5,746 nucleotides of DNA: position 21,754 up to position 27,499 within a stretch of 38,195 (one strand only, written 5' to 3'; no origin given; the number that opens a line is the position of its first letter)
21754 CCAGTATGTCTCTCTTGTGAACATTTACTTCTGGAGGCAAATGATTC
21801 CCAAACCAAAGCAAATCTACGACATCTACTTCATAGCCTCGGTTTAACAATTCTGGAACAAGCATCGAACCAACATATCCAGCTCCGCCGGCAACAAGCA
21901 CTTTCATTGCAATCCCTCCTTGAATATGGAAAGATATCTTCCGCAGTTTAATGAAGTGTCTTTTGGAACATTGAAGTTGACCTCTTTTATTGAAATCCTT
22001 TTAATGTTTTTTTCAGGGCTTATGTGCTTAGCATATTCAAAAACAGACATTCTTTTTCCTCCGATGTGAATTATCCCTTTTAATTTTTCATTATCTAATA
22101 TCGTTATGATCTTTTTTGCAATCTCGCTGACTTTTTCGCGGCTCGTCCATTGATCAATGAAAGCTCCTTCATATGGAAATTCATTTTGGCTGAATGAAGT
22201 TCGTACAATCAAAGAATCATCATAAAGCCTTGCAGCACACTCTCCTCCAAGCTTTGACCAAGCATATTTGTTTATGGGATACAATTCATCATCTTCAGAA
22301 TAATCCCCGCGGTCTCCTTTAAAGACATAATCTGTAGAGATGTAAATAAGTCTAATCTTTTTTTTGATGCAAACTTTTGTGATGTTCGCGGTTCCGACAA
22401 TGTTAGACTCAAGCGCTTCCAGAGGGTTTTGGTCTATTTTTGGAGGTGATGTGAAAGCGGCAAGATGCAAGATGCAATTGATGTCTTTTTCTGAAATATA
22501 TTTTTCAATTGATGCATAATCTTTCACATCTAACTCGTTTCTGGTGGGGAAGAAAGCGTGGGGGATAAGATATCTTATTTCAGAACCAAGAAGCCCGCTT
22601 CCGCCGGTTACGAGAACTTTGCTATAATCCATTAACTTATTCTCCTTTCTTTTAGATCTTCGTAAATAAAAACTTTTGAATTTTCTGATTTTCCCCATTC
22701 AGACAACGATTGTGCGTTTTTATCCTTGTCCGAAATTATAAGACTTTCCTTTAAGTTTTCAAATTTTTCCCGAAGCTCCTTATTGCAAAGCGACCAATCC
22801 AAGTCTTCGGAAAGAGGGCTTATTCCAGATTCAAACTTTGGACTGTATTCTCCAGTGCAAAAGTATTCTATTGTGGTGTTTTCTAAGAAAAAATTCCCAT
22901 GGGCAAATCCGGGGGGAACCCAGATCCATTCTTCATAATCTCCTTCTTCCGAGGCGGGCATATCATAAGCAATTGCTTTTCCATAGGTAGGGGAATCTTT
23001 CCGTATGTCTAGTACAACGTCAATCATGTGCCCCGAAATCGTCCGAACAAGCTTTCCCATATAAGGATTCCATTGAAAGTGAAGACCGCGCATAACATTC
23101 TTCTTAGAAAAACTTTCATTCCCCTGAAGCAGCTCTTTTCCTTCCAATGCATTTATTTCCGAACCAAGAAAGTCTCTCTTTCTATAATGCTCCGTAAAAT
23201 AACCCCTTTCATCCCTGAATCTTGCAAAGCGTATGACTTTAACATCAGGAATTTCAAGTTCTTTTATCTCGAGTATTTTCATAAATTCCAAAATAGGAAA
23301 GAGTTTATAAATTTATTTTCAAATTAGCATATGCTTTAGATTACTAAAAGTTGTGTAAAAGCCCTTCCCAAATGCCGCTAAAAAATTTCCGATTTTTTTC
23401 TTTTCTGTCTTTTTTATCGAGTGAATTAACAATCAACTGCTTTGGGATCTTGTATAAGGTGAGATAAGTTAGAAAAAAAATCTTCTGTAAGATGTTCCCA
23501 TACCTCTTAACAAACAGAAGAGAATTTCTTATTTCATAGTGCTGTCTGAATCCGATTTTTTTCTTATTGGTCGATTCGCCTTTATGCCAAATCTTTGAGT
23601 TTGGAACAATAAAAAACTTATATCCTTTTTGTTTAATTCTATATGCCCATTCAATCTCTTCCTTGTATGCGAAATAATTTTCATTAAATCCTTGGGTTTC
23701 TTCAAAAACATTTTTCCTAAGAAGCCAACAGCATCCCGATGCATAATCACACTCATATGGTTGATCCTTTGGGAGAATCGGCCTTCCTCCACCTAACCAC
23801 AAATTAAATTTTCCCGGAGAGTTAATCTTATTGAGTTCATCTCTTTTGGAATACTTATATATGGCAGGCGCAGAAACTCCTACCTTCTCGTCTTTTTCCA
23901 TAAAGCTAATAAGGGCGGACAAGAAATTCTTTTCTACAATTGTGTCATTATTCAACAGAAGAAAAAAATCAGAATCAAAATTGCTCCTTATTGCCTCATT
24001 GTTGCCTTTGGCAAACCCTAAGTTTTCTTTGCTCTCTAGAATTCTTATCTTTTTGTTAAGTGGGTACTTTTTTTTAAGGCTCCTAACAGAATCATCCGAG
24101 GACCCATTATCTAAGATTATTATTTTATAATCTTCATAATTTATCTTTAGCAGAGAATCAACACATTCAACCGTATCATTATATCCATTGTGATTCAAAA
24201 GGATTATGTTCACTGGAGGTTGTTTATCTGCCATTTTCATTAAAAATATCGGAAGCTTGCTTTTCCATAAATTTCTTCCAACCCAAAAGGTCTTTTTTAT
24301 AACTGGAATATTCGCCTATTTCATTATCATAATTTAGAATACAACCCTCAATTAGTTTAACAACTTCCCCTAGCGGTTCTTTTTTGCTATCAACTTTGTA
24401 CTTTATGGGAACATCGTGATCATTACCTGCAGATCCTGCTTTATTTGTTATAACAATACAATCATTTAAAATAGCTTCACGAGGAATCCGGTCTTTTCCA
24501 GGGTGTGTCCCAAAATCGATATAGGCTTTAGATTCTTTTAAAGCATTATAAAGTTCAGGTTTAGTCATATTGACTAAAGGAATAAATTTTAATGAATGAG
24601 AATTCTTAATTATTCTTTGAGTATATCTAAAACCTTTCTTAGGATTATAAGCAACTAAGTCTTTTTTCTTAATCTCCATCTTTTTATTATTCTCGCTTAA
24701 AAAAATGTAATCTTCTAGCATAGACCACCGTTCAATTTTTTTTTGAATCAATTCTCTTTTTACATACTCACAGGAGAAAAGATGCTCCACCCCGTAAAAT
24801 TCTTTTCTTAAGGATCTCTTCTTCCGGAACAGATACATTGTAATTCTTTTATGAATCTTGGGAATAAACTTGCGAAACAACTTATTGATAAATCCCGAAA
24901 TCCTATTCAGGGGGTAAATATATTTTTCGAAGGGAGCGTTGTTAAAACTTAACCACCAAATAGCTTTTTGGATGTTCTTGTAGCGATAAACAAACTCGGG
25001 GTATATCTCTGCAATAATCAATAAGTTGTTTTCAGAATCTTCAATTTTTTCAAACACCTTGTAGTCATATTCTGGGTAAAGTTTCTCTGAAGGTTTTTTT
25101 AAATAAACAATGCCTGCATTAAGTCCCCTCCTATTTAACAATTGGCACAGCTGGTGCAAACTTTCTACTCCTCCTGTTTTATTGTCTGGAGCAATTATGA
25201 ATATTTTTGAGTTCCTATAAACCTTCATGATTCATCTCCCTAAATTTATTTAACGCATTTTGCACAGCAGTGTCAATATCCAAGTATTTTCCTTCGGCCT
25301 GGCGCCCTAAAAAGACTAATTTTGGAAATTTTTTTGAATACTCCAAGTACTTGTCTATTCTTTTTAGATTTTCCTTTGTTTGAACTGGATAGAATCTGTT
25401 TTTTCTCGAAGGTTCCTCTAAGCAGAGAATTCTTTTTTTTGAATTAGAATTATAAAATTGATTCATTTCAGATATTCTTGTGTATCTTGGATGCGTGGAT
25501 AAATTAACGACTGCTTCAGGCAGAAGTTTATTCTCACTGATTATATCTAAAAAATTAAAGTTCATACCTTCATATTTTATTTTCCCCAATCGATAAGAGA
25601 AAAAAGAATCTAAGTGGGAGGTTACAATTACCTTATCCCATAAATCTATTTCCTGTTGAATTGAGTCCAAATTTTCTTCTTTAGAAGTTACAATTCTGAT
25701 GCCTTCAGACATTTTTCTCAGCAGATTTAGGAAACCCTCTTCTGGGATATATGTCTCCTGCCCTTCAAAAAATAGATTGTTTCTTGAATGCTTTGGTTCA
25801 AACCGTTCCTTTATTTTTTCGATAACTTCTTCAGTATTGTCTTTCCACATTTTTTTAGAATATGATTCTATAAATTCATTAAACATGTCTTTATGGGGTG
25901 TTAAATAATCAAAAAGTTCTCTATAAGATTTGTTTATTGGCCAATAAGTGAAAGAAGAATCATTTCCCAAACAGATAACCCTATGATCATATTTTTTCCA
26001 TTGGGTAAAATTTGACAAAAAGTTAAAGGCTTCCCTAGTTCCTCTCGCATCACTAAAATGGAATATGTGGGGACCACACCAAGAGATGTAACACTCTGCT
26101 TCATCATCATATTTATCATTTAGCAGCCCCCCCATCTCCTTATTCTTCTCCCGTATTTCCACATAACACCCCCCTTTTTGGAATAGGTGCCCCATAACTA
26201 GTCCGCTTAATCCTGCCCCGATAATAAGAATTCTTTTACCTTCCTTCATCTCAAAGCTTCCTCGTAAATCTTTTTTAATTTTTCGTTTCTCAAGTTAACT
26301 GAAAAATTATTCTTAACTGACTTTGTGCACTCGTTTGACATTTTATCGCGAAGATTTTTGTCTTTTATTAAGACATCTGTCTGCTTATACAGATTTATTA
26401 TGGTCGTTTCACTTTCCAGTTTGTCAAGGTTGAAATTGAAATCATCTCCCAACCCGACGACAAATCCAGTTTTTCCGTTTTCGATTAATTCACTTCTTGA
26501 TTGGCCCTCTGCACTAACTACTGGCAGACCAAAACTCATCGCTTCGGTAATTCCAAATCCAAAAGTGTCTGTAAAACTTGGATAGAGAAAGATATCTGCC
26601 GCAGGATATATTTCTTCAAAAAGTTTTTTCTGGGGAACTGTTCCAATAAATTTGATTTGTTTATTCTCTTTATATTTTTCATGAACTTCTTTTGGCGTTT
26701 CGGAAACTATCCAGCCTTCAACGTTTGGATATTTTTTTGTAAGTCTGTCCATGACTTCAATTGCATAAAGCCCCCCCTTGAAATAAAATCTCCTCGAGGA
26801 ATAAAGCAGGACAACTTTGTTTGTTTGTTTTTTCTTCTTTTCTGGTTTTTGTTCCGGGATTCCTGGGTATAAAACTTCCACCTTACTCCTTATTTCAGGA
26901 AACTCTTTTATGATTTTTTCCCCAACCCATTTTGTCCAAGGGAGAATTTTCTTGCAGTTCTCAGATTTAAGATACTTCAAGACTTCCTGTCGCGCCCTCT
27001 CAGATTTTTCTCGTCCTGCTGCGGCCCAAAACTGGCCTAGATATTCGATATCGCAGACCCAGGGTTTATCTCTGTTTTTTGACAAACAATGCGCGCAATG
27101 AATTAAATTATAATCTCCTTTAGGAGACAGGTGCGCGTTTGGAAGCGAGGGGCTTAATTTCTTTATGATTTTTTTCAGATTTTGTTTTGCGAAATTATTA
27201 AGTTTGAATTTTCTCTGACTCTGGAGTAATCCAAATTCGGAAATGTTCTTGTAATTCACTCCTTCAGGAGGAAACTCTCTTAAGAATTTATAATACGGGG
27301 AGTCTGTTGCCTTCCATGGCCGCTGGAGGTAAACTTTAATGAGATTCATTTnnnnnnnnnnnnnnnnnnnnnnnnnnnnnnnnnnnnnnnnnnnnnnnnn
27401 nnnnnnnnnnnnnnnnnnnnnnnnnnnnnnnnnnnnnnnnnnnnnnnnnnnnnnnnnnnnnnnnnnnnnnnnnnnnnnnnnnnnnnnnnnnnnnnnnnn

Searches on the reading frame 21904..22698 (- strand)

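Call 10: search_protein_families(library=pfam, proteins=[window:21904-22698:-])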
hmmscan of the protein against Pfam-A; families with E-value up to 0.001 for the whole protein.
window:21904-22698:- (264 aa): 6 families
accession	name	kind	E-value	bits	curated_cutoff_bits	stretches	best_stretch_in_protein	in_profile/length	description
PF04321.23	RmlD_sub_bind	-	1.7e-35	122.9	27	1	27-237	2-238/287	RmlD substrate binding domain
PF01370.27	Epimerase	-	3.1e-17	63.2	20.9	1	28-160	1-157/240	NAD dependent epimerase/dehydratase family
PF16363.11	GDP_Man_Dehyd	-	2.1e-16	60.7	27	1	55-179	58-190/332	GDP-mannose 4,6 dehydratase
PF02719.21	Polysacc_synt_2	-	5.7e-13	49.1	20.2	1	57-124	62-130/293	Polysaccharide biosynthesis protein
PF01073.25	3Beta_HSD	-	2.7e-06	27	22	1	55-131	51-126/280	3-beta hydroxysteroid dehydrogenase/isomerase family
PF07993.18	NAD_binding_4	-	2.1e-05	24.3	20.1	1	71-135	87-150/258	Male sterility protein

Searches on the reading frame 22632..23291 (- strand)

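Call 10: search_protein_families(library=pfam, proteins=[window:22632-23291:-])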
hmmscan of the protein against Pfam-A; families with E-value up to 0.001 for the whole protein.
window:22632-23291:- (219 aa): 1 family
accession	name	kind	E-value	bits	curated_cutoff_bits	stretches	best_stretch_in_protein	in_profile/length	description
PF00908.23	dTDP_sugar_isom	-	1.1e-41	142.8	27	1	12-197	2-167/168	dTDP-4-dehydrorhamnose 3,5-epimerase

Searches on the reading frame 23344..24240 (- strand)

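Call 10: search_protein_families(library=pfam, proteins=[window:23344-24240:-])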
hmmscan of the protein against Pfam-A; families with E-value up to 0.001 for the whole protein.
window:23344-24240:- (298 aa): 5 families
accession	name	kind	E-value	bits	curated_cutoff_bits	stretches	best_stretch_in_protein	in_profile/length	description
PF00535.33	Glycos_transf_2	-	9.3e-25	87.9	23.3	1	12-181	2-166/168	Glycosyl transferase family 2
PF13641.12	Glyco_tranf_2_3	-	1.1e-12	48.9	27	1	25-227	18-219/230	Glycosyltransferase like family 2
PF13632.12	Glyco_trans_2_3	-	5.1e-06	26.9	27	1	93-228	2-132/198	Glycosyl transferase family group 2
PF22400.1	DUF6980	-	0.00024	21.7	27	1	17-92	15-95/99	Domain of unknown function (DUF6980)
PF02709.20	Glyco_transf_7C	-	0.00099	19.1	23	0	161-214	13-67/78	N-terminal domain of galactosyltransferase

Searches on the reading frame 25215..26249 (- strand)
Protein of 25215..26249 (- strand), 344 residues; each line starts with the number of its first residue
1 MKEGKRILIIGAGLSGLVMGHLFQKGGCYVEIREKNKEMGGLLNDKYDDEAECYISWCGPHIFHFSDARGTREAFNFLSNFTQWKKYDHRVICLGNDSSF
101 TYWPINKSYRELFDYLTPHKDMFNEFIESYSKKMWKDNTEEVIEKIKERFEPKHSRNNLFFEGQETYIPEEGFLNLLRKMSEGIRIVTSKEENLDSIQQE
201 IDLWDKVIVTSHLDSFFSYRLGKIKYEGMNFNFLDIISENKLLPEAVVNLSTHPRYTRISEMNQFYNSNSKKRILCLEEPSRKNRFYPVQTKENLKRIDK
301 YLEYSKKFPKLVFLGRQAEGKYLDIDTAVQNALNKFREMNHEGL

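Call 10: search_protein_families(library=pfam, proteins=[window:25215-26249:-])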
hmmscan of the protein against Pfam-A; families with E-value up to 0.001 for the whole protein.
window:25215-26249:- (344 aa): 2 families
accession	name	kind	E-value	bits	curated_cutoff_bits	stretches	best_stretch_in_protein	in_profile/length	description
PF03275.19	GLF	-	8.6e-32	110.9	26.3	1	126-322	2-203/203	UDP-galactopyranose mutase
PF13450.12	NAD_binding_8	-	2.2e-07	31.5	21.9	1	9-67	1-56/68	NAD(P)-binding Rossmann-like domain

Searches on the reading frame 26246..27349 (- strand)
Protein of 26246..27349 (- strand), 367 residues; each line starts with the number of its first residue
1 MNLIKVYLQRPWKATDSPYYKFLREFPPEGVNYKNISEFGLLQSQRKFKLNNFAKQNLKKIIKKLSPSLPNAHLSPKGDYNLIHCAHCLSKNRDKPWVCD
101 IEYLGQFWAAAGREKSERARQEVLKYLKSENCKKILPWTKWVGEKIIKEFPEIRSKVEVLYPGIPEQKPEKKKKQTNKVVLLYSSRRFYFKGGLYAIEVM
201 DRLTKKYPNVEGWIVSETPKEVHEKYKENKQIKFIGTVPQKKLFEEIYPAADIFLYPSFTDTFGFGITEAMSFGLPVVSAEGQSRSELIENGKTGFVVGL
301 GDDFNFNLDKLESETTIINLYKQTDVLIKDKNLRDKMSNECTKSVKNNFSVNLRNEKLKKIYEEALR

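Call 10: search_protein_families(library=pfam, proteins=[window:26246-27349:-])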
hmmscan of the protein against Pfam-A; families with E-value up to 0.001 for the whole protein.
window:26246-27349:- (367 aa): 3 families
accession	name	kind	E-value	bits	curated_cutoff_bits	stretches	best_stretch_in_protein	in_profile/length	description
PF00534.26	Glycos_transf_1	-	2e-21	76.7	26.4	1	167-311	4-155/172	Glycosyl transferases group 1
PF13692.12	Glyco_trans_1_4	-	6.1e-19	69.1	27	1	180-302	3-128/142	Glycosyl transferases group 1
PF20706.3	GT4-conflict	-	0.00026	20.6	26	1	149-278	167-309/385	Family 4 Glycosyltransferase in conflict systems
